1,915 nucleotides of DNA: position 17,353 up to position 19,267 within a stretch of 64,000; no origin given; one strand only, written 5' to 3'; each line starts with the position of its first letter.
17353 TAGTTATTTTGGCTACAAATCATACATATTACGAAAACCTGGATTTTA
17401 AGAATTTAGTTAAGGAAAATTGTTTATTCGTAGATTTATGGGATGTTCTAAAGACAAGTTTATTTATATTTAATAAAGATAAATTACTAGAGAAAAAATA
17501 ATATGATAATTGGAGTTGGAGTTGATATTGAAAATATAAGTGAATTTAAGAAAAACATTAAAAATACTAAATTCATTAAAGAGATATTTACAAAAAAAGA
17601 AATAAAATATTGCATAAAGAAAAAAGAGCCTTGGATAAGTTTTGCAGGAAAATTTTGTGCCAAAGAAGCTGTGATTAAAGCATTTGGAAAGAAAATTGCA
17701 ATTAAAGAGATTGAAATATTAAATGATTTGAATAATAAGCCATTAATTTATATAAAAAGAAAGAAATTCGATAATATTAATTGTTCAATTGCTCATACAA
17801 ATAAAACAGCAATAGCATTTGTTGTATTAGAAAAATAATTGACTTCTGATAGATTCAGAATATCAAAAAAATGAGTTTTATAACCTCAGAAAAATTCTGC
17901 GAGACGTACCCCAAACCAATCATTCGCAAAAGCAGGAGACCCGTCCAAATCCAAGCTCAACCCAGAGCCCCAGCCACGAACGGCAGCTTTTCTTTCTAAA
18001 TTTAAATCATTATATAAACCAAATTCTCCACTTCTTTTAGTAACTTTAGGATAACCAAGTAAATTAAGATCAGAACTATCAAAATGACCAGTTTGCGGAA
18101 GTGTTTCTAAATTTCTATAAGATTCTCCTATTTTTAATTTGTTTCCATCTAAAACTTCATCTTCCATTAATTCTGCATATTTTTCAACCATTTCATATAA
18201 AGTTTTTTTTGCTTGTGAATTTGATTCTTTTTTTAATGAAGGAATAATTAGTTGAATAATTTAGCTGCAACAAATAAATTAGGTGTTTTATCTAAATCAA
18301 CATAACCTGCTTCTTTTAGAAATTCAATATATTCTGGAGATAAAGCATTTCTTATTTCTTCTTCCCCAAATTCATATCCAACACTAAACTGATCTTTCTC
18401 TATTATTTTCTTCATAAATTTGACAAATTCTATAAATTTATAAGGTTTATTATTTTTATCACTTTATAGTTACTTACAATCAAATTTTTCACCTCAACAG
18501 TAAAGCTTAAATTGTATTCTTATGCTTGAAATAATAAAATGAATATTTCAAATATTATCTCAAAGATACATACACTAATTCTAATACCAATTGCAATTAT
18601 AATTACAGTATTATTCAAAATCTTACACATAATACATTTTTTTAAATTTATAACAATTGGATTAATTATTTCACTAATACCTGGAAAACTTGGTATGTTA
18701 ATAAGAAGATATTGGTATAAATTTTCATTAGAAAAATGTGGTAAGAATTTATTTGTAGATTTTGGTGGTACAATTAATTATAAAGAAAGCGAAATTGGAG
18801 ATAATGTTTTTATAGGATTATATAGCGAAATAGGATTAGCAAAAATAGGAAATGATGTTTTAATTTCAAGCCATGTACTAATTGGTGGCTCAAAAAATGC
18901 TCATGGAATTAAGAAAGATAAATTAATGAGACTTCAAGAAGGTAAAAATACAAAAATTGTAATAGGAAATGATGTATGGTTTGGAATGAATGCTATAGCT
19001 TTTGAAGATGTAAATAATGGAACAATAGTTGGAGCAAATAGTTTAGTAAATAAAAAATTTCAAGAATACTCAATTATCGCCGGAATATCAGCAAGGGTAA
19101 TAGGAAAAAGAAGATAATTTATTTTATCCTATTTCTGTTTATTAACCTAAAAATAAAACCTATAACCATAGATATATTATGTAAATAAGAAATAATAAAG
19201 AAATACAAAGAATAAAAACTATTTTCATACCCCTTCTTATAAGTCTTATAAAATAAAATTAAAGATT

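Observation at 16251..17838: Bacterial-type holo-ACP synthase (AcpS) in an archaeon, coupled to a nucleotide-sugar dehydrogenase, with no carrier protein in view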

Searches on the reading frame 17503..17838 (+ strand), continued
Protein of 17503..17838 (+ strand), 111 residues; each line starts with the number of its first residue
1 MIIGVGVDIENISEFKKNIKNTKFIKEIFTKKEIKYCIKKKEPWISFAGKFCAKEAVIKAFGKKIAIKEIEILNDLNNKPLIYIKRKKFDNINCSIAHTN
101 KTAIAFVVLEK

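Call 57: search_solved_structures(query=A3, max_evalue=1)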
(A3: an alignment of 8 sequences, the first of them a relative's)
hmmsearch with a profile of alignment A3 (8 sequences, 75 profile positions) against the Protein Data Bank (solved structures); distinct sequences matched with E-value up to 1: 15.
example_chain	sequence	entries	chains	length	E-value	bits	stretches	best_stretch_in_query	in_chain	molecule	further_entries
8gsa_A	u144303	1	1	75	2.5e-05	27.3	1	34-73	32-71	Acyl carrier protein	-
6lvt_A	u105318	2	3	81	0.00014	24.9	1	6-73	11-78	Acyl carrier protein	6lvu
2n50_A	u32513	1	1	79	0.00034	23.7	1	4-69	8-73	Acyl carrier protein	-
2cgq_A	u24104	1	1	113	0.00079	22.5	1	34-71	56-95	ACYL CARRIER PROTEIN ACPA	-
2ehs_A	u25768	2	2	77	0.087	16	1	6-73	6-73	Acyl carrier protein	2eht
2koo_A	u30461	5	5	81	0.1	15.8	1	34-71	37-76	Acyl carrier protein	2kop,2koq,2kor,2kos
2cnr_A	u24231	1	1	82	0.1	15.8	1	34-71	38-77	ACYL CARRIER PROTEIN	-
2kwl_A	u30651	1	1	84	0.21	14.8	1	34-73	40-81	Acyl carrier protein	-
2fq0_A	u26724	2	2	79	0.28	14.4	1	22-74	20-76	acyl carrier protein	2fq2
3gzl_A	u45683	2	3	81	0.32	14.2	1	22-74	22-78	Acyl carrier protein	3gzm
8jfi_G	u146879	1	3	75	0.66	13.2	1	7-74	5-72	Acyl carrier protein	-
8jfg_G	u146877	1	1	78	0.71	13.1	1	6-74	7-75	Acyl carrier protein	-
8jfn_B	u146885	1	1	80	0.75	13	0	6-74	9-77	Acyl carrier protein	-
8jfh_E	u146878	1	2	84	0.89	12.7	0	6-74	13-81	Acyl carrier protein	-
4zjb_G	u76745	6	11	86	0.96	12.6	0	6-74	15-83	Acyl carrier protein | Acyl carrier protein,Acyl carrier protein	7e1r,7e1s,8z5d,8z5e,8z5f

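Call 59: find_encoding_contigs(protein=P0001, flank=10000, max_places=3)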
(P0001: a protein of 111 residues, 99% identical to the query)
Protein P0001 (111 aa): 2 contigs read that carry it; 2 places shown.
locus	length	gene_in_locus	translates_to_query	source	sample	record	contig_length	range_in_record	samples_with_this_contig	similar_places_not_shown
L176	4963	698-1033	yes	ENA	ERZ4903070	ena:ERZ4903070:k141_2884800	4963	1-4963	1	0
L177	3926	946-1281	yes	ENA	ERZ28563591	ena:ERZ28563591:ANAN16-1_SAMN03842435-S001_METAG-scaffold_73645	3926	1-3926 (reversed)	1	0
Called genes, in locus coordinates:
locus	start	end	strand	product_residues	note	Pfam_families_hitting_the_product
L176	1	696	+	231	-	?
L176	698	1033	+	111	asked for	PF01648:ACPS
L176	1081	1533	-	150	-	-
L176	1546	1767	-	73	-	-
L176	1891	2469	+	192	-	PF00132:Hexapep (faint), PF14602:Hexapep_2 (faint)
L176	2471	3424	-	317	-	PF00535:Glycos_transf_2, PF10111:Glyco_tranf_2_2, PF13641:Glyco_tranf_2_3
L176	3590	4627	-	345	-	PF23598:LRR_14 (faint), PF12799:LRR_4 (weak)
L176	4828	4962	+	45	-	?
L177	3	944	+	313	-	?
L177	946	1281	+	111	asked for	PF01648:ACPS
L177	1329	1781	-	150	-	-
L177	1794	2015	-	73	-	-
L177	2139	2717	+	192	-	PF00132:Hexapep (faint), PF14602:Hexapep_2 (faint)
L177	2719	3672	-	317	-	PF00535:Glycos_transf_2, PF10111:Glyco_tranf_2_2, PF13641:Glyco_tranf_2_3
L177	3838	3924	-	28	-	?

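Call 71: predict_structure(alignment_id=A1)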
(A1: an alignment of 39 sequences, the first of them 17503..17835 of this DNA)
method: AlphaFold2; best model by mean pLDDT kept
length: 111 residues; sequences in the alignment: 39
mean_pLDDT: 96.4   pTM: 0.89
mean pLDDT of the five models: 96.4, 96.3, 96.1, 96.0, 95.8
residues with pLDDT >= 90: 107; 70-90: 4; 50-70: 0; < 50: 0
segments of 3 or more residues with pLDDT < 50: none
pLDDT, mean of each block of 10 residues (from residue 1): 98 93 93 96 97 98 95 95 98 98 98 94
secondary structure, 60 per line:
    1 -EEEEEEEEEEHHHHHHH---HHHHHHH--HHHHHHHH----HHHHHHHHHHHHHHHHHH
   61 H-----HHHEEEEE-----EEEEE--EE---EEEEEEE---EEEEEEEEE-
elements in order: E2-11 H12-18 H22-28 H31-38 H43-61 E70-74 E80-84 E92-98 E102-110

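Call 73: fold_search(model_id=the predicted structure, library=pdb)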
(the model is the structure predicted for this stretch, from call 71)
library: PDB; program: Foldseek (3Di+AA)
matches with E <= 10: 419; with E <= 0.001: 88
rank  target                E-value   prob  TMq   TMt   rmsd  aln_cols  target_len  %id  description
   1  1f7t_A                5.3e-10  1.00  0.85  0.80   2.5       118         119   34  HOLO-(ACYL CARRIER PROTEIN) SYNTHASE AT 1.8A (released 2001-06-27)
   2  4jm7_C                8.8e-10  1.00  0.84  0.77   2.2       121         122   33  1.82 Angstrom resolution crystal structure of holo-(acyl-carrier-protein) synthase (acpS) from Staphylococcus aureus (released 2013-03-27)
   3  1fte_C                1.1e-09  1.00  0.85  0.85   2.2       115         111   30  CRYSTAL STRUCTURE OF STREPTOCOCCUS PNEUMONIAE ACYL CARRIER PROTEIN SYNTHASE (NATIVE 1) (released 2001-09-12)
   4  1f7l                  1.2e-09  1.00  0.84  0.80   2.4       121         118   32  HOLO-(ACYL CARRIER PROTEIN) SYNTHASE IN COMPLEX WITH COENZYME A AT 1.5A (released 2001-06-27)
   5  3hyk_C                1.5e-09  1.00  0.86  0.82   2.1       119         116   33  2.31 Angstrom resolution crystal structure of a holo-(acyl-carrier-protein) synthase from Bacillus anthracis str. Ames (released 2009-06-30)
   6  4dxe_E                1.7e-09  1.00  0.83  0.82   2.2       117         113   32  2.52 Angstrom resolution crystal structure of the acyl-carrier-protein synthase (AcpS)-acyl carrier protein (ACP) prot (released 2012-03-14)
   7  4jm7_B                2.1e-09  1.00  0.83  0.80   2.1       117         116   34  1.82 Angstrom resolution crystal structure of holo-(acyl-carrier-protein) synthase (acpS) from Staphylococcus aureus (released 2013-03-27)
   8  1fte_A                2.1e-09  1.00  0.84  0.81   2.7       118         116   31  CRYSTAL STRUCTURE OF STREPTOCOCCUS PNEUMONIAE ACYL CARRIER PROTEIN SYNTHASE (NATIVE 1) (released 2001-09-12)
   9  2wat_F                2.3e-09  1.00  0.85  0.82   2.4       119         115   37  Structure of the fungal type I FAS PPT domain in complex with CoA (released 2009-08-25)
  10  1f7t_B                2.3e-09  1.00  0.85  0.80   2.5       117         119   33  HOLO-(ACYL CARRIER PROTEIN) SYNTHASE AT 1.8A (released 2001-06-27)
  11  5cxd_C                2.6e-09  1.00  0.83  0.77   2.2       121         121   33  1.75 Angstrom resolution crystal structure of the apo-form acyl-carrier-protein synthase (AcpS) (acpS; purification ta (released 2015-08-05)
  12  3qmn_S                2.8e-09  1.00  0.76  0.69   3.4       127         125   25  Crystal Structure of 4'-Phosphopantetheinyl Transferase AcpS from Vibrio cholerae O1 biovar eltor (released 2011-03-02)
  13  5vcb_G                2.9e-09  1.00  0.82  0.76   2.5       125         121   24  Crystal structure of holo-(acyl-carrier-protein) synthase:holo(acyl-carrier-protein) complex from Escherichia Coli. (released 2017-11-01)
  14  3hyk_A                3.1e-09  1.00  0.86  0.81   2.0       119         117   33  2.31 Angstrom resolution crystal structure of a holo-(acyl-carrier-protein) synthase from Bacillus anthracis str. Ames (released 2009-06-30)
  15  5vcb_M                3.3e-09  1.00  0.82  0.75   3.3       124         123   25  Crystal structure of holo-(acyl-carrier-protein) synthase:holo(acyl-carrier-protein) complex from Escherichia Coli. (released 2017-11-01)
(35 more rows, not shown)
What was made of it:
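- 17503..17838 (+): AcpS-type (group I) 4'-phosphopantetheinyl transferase, 111 aa. It is intact and its ATG lies one base after the dehydrogenase stop codon. The AlphaFold model has pLDDT 96.4, and Foldseek finds B. subtilis AcpS 1F7T at TM 0.85, E 5e-10 (calls 71, 73).
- On AcpS-type (group I) 4'-phosphopantetheinyl transferase: The top 50 Foldseek PDB hits are all AcpS enzymes or FAS PPT domains, TM 0.76-0.87 (calls 71, 73).
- Closest known: AcpS priming the D-alanyl carrier protein DltC for envelope decoration. Same: The structure is also a Foldseek hit (call 73).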

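Call 80: list_cluster_members(proteins=[window:17503-17835:+, window:16251-17498:+, window:7729-9438:+])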
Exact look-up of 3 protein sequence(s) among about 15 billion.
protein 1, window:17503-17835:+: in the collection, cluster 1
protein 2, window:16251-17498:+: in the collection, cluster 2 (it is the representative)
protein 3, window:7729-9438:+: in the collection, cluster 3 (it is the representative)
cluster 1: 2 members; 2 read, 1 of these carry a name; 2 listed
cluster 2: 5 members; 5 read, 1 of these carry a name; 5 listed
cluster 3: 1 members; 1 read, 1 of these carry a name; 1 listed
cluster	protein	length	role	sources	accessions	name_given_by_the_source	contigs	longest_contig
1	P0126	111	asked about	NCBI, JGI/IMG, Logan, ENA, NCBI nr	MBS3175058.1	holo-ACP synthase [Candidatus Woesearchaeota archaeon]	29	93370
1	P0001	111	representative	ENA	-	-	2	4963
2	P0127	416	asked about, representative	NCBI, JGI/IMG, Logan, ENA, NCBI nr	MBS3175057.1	nucleotide sugar dehydrogenase [Candidatus Woesearchaeota archaeon]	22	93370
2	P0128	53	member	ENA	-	-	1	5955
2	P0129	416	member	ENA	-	-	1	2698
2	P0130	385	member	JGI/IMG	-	-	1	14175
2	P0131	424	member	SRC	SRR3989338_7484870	-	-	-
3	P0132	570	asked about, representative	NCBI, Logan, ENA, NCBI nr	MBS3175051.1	threonine--tRNA ligase [Candidatus Woesearchaeota archaeon]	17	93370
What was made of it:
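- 17503..17838 (+): GenBank accession MBS3175058.1 is named holo-ACP synthase (call 80).
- Checked: GenBank labels the same proteins Candidatus Woesearchaeota archaeon (call 80).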

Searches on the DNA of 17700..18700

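Call 26: search_rna_families(source=window, start=17700, end=18700, threshold=evalue, max_evalue=1, show_alignments=2)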
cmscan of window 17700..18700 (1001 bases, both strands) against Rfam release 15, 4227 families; matches with E-value up to 1: 2.
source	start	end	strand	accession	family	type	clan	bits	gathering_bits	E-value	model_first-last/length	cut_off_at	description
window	18313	18342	+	RF02751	ES036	Gene; sRNA;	-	19.6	37.6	0.61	4-34/43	no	ES036 (CssrF) sRNA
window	17853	17939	-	RF01515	Afu_514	Gene; snRNA; snoRNA; CD-box;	-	18.6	39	0.68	1-106/106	no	A. fumigatus snoRNA Afu_514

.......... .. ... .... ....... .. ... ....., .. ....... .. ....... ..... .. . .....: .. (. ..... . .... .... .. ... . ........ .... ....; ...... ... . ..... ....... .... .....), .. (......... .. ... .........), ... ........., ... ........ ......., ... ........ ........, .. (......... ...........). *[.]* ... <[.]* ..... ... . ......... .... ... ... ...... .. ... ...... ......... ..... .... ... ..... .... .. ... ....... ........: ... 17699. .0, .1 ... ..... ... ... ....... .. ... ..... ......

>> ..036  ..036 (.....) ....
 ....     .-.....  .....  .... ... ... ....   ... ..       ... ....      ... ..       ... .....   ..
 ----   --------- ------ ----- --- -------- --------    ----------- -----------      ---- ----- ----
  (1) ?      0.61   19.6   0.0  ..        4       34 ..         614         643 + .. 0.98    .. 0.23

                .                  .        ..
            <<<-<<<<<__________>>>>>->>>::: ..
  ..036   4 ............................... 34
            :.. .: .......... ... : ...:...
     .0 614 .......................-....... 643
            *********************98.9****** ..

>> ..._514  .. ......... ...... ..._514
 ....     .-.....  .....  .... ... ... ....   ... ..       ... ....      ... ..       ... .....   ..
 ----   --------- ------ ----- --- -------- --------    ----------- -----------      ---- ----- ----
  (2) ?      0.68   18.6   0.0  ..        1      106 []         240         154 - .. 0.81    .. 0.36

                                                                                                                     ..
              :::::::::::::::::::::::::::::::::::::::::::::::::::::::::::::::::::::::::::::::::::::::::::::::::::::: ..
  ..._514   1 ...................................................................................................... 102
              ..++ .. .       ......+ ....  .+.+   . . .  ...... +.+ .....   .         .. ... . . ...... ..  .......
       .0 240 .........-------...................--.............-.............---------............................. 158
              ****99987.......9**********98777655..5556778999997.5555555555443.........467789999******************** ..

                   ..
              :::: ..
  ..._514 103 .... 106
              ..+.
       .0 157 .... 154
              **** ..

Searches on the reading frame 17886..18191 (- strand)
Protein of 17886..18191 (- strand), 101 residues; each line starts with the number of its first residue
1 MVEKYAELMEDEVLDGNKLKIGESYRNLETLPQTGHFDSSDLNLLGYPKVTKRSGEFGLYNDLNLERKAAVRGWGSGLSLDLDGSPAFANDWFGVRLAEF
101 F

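Call 3: search_protein_families(library=pfam, proteins=[window:17886-18191:-], max_evalue=0.01)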
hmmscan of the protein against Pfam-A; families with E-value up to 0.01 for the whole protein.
window:17886-18191:- (101 aa): 0 families

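Call 4: search_protein_families(library=ncbifam, proteins=[window:17886-18191:-], max_evalue=0.01)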
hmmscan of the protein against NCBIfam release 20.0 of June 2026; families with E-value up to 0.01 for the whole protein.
window:17886-18191:- (101 aa): 0 families

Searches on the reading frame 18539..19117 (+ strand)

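Call 3: search_protein_families(library=pfam, proteins=[window:18539-19117:+], max_evalue=0.01)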
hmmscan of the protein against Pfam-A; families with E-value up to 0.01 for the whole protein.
window:18539-19117:+ (192 aa): 2 families
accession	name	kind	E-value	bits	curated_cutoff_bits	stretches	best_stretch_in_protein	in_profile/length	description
PF00132.30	Hexapep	-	2.5e-06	27.4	27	1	84-117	2-36/36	Bacterial transferase hexapeptide (six repeats)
PF14602.12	Hexapep_2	-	2.2e-05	24.5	27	0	86-110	4-27/34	Hexapeptide repeat of succinyl-transferase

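Call 4: search_protein_families(library=ncbifam, proteins=[window:18539-19117:+], max_evalue=0.01)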
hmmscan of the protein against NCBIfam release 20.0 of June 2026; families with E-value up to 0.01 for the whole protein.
window:18539-19117:+ (192 aa): 25 families
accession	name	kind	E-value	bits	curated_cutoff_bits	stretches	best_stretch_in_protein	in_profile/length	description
NF007240.0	PRK09677.1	equivalog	1.4e-14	54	243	1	84-190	72-183/192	putative lipopolysaccharide biosynthesis O-acetyl transferase WbbJ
TIGR03308.1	phn_thr-fam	hypoth_equivalog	1.3e-12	48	201.65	1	135-191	104-162/204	phosphonate metabolim protein, transferase hexapeptide repeat family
NF000311.1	Vat_ABCDEFH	equivalog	2.6e-09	36.9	300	1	136-191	107-164/201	Vat family streptogramin A O-acetyltransferase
TIGR03532.1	DapD_Ac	equivalog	3.6e-08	33.3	231.75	1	78-189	93-212/231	2,3,4,5-tetrahydropyridine-2,6-dicarboxylate N-acetyltransferase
NF000490.1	chloram_CatB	equivalog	5.3e-08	32.4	350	1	137-191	108-164/210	type B chloramphenicol O-acetyltransferase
TIGR03570.1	NeuD_NnaD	subfamily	7.3e-08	32.2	160.8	1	139-186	153-202/202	NeuD/PglB/VioB family sugar acetyltransferase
NF000020.1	stregram_VatE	exception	7.4e-08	32.2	450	1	110-189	81-167/214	streptogramin A O-acetyltransferase Vat(E)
NF007797.0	PRK10502.1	subfamily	2.4e-07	30.6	192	1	84-191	73-179/183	WcaF family extracellular polysaccharide biosynthesis acetyltransferase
NF000097.1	stregram_VatC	exception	2.9e-07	30.6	425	1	139-189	118-170/212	streptogramin A O-acetyltransferase Vat(C)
NF033468.1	stregram_VatI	exception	6.3e-07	29.4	415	1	139-191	112-166/208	streptogramin A O-acetyltransferase Vat(I)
NF007076.0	PRK09527.1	equivalog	6.3e-07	29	347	1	67-189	58-183/203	galactoside O-acetyltransferase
NF000101.1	stregram_VatA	exception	2e-06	27.6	450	1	75-191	51-172/219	streptogramin A O-acetyltransferase Vat(A)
NF041874.1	EPS_EpsC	equivalog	2e-06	27.6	150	1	84-190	68-166/168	serine O-acetyltransferase EpsC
NF000504.1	stregram_VatH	exception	3.8e-06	26.9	475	1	78-191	53-171/216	streptogramin A O-acetyltransferase Vat(H)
NF000147.1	stregram_VatF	exception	2.1e-05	24.1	400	1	140-191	121-174/221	streptogramin A O-acetyltransferase Vat(F)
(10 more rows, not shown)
